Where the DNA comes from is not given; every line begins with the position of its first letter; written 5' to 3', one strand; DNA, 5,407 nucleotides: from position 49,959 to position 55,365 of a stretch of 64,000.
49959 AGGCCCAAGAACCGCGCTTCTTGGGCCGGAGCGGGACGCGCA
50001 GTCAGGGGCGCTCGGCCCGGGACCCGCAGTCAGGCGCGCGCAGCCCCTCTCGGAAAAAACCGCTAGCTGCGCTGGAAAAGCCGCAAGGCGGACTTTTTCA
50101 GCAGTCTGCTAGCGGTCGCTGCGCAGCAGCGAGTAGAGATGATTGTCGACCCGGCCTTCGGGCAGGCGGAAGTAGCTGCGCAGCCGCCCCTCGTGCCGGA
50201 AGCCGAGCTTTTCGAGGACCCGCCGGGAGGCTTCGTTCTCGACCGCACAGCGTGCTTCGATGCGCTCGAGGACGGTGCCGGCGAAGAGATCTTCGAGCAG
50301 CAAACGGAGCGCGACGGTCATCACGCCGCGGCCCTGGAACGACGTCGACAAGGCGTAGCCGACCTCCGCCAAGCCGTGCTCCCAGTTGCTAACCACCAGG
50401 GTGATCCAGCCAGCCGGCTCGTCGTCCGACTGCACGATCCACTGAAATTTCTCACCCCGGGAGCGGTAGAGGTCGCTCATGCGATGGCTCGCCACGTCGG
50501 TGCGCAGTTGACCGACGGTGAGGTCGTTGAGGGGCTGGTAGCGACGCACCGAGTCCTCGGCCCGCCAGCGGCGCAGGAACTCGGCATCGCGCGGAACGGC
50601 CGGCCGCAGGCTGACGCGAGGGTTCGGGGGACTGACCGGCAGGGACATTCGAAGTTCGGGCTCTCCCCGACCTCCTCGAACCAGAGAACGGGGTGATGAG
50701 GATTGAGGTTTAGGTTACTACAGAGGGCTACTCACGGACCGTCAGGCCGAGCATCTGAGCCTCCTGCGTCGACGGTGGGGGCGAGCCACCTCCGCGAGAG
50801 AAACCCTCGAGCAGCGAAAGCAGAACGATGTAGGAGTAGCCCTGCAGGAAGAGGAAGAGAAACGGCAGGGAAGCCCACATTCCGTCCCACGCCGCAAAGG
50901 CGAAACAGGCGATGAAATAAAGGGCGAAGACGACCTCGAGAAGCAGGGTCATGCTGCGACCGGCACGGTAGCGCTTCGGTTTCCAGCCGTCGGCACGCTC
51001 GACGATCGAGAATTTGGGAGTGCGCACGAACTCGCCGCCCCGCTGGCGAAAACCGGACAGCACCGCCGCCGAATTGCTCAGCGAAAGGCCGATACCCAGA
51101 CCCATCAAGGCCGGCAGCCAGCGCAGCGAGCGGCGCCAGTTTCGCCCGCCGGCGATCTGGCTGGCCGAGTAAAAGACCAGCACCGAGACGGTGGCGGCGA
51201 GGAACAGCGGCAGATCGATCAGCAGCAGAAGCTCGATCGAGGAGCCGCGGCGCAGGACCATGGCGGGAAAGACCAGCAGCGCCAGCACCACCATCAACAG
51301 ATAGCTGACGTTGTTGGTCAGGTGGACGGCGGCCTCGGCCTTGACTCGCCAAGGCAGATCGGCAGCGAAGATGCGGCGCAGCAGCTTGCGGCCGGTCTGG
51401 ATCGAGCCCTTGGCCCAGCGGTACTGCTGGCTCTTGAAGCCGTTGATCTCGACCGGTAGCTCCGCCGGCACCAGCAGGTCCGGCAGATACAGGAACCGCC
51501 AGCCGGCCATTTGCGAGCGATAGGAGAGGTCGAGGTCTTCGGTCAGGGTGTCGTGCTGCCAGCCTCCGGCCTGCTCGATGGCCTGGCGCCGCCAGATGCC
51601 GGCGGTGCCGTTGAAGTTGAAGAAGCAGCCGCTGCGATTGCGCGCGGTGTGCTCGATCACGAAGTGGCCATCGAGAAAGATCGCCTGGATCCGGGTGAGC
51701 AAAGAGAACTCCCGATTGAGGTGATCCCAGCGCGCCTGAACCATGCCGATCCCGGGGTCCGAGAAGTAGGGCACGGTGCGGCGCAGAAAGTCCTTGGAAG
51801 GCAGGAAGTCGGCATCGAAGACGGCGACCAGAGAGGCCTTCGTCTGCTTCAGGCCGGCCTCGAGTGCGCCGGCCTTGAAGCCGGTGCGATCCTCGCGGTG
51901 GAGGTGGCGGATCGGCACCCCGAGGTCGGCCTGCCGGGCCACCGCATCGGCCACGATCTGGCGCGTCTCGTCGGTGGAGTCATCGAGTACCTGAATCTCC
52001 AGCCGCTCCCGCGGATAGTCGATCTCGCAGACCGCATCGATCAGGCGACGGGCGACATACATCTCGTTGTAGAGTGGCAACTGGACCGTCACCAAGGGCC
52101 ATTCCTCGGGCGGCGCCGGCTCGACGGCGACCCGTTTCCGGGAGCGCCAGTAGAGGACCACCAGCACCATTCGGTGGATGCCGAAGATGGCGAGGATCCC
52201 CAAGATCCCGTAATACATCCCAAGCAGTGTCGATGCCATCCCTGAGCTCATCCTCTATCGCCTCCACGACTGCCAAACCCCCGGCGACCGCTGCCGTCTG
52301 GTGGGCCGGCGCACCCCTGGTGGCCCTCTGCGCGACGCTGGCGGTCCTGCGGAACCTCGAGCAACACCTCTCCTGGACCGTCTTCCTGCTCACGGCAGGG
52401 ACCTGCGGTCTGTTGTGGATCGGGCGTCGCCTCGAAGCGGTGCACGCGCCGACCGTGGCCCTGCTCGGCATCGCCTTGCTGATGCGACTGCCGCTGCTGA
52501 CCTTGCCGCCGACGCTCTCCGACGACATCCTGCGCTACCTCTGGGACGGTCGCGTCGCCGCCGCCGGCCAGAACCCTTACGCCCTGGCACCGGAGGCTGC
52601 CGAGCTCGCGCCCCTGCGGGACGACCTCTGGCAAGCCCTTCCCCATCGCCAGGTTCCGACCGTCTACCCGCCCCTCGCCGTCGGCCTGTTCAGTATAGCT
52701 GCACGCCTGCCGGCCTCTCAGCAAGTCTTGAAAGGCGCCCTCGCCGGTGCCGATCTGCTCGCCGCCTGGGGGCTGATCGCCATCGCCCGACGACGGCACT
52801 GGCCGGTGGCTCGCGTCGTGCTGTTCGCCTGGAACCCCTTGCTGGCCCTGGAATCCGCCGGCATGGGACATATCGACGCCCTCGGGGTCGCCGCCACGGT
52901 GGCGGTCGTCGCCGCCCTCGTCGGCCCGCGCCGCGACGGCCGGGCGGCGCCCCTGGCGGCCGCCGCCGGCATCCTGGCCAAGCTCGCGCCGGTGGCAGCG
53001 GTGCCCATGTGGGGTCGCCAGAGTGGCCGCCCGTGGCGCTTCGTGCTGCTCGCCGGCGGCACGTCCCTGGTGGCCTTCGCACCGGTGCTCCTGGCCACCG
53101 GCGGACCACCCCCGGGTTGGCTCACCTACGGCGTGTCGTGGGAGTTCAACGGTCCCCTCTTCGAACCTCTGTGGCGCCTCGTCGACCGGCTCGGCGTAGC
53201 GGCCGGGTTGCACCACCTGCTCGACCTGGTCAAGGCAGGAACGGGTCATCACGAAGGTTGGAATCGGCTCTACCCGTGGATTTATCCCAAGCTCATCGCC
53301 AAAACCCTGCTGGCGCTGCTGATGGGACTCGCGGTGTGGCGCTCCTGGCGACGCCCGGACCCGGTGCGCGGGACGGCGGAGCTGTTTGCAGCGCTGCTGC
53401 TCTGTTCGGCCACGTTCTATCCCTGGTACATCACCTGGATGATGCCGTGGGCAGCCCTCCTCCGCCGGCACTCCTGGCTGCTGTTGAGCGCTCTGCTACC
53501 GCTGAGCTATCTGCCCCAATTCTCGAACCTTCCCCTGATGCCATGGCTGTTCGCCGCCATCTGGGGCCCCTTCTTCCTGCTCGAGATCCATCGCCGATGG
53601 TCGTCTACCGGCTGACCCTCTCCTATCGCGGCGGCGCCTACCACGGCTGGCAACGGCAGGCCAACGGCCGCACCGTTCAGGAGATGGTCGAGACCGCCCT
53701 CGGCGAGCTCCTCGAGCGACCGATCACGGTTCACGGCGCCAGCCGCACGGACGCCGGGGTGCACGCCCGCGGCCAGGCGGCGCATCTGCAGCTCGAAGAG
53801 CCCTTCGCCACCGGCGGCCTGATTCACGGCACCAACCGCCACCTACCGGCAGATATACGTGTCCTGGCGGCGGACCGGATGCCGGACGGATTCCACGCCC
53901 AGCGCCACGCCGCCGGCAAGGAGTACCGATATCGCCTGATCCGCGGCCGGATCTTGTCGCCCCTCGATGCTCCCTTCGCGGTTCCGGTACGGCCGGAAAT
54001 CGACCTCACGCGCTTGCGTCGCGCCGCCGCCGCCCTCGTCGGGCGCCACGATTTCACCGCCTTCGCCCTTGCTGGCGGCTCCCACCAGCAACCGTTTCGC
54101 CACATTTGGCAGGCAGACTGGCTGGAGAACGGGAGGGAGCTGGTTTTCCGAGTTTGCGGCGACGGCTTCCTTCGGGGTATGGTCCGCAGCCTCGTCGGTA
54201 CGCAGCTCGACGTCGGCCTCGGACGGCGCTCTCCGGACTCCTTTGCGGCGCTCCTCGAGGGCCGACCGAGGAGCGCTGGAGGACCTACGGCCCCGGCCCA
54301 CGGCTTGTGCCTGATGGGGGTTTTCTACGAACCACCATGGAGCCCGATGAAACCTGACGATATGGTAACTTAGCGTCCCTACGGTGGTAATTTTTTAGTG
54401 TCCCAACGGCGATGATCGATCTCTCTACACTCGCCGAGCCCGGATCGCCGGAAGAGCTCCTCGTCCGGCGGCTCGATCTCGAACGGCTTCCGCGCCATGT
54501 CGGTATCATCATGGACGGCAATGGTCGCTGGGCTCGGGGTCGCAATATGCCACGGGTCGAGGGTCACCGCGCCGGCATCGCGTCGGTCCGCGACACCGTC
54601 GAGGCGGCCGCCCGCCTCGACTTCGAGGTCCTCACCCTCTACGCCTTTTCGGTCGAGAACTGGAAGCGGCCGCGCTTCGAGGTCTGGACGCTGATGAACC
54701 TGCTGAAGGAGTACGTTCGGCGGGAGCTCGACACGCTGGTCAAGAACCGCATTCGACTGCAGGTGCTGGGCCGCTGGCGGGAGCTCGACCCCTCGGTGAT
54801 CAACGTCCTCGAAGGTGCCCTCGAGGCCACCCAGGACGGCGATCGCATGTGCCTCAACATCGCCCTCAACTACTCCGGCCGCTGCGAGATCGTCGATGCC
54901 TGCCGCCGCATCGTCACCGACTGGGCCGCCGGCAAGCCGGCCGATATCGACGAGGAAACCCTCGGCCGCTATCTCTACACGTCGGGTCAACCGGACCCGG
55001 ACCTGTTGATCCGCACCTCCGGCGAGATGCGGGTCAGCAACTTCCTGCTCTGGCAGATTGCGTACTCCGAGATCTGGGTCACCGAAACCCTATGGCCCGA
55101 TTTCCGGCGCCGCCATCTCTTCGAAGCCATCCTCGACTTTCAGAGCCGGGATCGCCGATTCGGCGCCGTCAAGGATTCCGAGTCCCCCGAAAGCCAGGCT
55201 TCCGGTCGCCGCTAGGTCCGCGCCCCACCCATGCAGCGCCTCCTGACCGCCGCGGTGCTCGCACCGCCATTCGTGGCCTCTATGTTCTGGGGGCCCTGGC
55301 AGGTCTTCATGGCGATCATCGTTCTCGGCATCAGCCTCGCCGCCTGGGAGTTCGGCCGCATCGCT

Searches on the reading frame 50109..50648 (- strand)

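Call 35: search_protein_families(library=pfam, proteins=[window:50109-50648:-], max_evalue=0.00001)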
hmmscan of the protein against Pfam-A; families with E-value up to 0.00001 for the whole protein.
window:50109-50648:- (179 aa): 4 families
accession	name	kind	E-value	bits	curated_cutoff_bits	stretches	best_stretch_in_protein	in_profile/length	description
PF13302.13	Acetyltransf_3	-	6.5e-27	95.3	25.4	1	11-151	1-138/138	Acetyltransferase (GNAT) domain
PF00583.31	Acetyltransf_1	-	7.4e-14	52.5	20.7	1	55-150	18-116/116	Acetyltransferase (GNAT) family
PF13420.13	Acetyltransf_4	-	1.2e-07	32.3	24.3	1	17-162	4-146/155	Acetyltransferase (GNAT) domain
PF13523.12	Acetyltransf_8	-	1.2e-06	28.6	27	0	19-155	3-142/145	Acetyltransferase (GNAT) domain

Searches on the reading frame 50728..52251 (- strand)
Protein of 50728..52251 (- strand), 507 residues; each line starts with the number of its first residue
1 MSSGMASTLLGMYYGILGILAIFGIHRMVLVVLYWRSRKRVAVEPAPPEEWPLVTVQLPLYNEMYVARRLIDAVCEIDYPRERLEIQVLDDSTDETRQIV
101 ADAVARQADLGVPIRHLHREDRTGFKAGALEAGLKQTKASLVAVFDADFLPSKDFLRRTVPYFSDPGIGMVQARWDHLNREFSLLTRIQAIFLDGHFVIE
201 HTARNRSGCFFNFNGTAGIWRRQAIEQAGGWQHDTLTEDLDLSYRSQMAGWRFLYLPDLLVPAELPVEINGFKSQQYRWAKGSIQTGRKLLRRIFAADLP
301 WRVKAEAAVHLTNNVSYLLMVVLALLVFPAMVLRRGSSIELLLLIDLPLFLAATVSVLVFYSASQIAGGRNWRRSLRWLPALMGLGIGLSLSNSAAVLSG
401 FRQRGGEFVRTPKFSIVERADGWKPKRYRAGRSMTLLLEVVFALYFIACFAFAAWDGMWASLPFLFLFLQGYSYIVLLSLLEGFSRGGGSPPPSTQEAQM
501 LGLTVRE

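Call 35: search_protein_families(library=pfam, proteins=[window:50728-52251:-], max_evalue=0.00001)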
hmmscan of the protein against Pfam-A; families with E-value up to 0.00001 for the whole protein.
window:50728-52251:- (507 aa): 4 families
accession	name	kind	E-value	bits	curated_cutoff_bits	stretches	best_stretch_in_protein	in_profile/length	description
PF13641.12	Glyco_tranf_2_3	-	2.2e-26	93.8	27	1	54-282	3-230/230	Glycosyltransferase like family 2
PF13632.12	Glyco_trans_2_3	-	5e-21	75.9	27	1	142-328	2-194/198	Glycosyl transferase family group 2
PF00535.33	Glycos_transf_2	-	9.6e-18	65.1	23.3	1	56-211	2-151/168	Glycosyl transferase family 2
PF13506.12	Glyco_transf_21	-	2.3e-11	43.9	21.7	1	126-281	18-174/174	Glycosyl transferase family 21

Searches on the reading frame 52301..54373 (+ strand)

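Call 37: search_protein_families(library=pfam, proteins=[window:52301-54373:+], max_evalue=0.001)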
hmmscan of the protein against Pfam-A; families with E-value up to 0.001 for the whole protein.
window:52301-54373:+ (690 aa): 1 family
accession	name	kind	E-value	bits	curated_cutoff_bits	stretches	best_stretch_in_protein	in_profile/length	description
PF01416.25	PseudoU_synth_1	-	3e-33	115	23.3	2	575-677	1-108/108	tRNA pseudouridine synthase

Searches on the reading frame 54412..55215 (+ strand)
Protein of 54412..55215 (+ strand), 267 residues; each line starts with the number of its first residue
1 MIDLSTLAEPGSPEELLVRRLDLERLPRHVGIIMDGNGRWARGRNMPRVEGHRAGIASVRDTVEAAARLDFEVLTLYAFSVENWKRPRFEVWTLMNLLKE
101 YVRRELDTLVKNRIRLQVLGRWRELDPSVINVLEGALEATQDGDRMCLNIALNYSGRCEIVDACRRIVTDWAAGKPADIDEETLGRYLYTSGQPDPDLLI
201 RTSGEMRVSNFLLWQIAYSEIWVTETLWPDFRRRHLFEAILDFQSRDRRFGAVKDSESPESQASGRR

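Call 36: search_protein_families(library=pfam, proteins=[window:54412-55215:+], max_evalue=0.00001)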
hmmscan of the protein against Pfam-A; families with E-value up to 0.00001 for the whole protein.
window:54412-55215:+ (267 aa): 1 family
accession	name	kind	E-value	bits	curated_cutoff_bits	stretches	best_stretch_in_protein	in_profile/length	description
PF01255.24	Prenyltransf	-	2.7e-83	279.3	27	1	33-251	1-219/219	Putative undecaprenyl diphosphate synthase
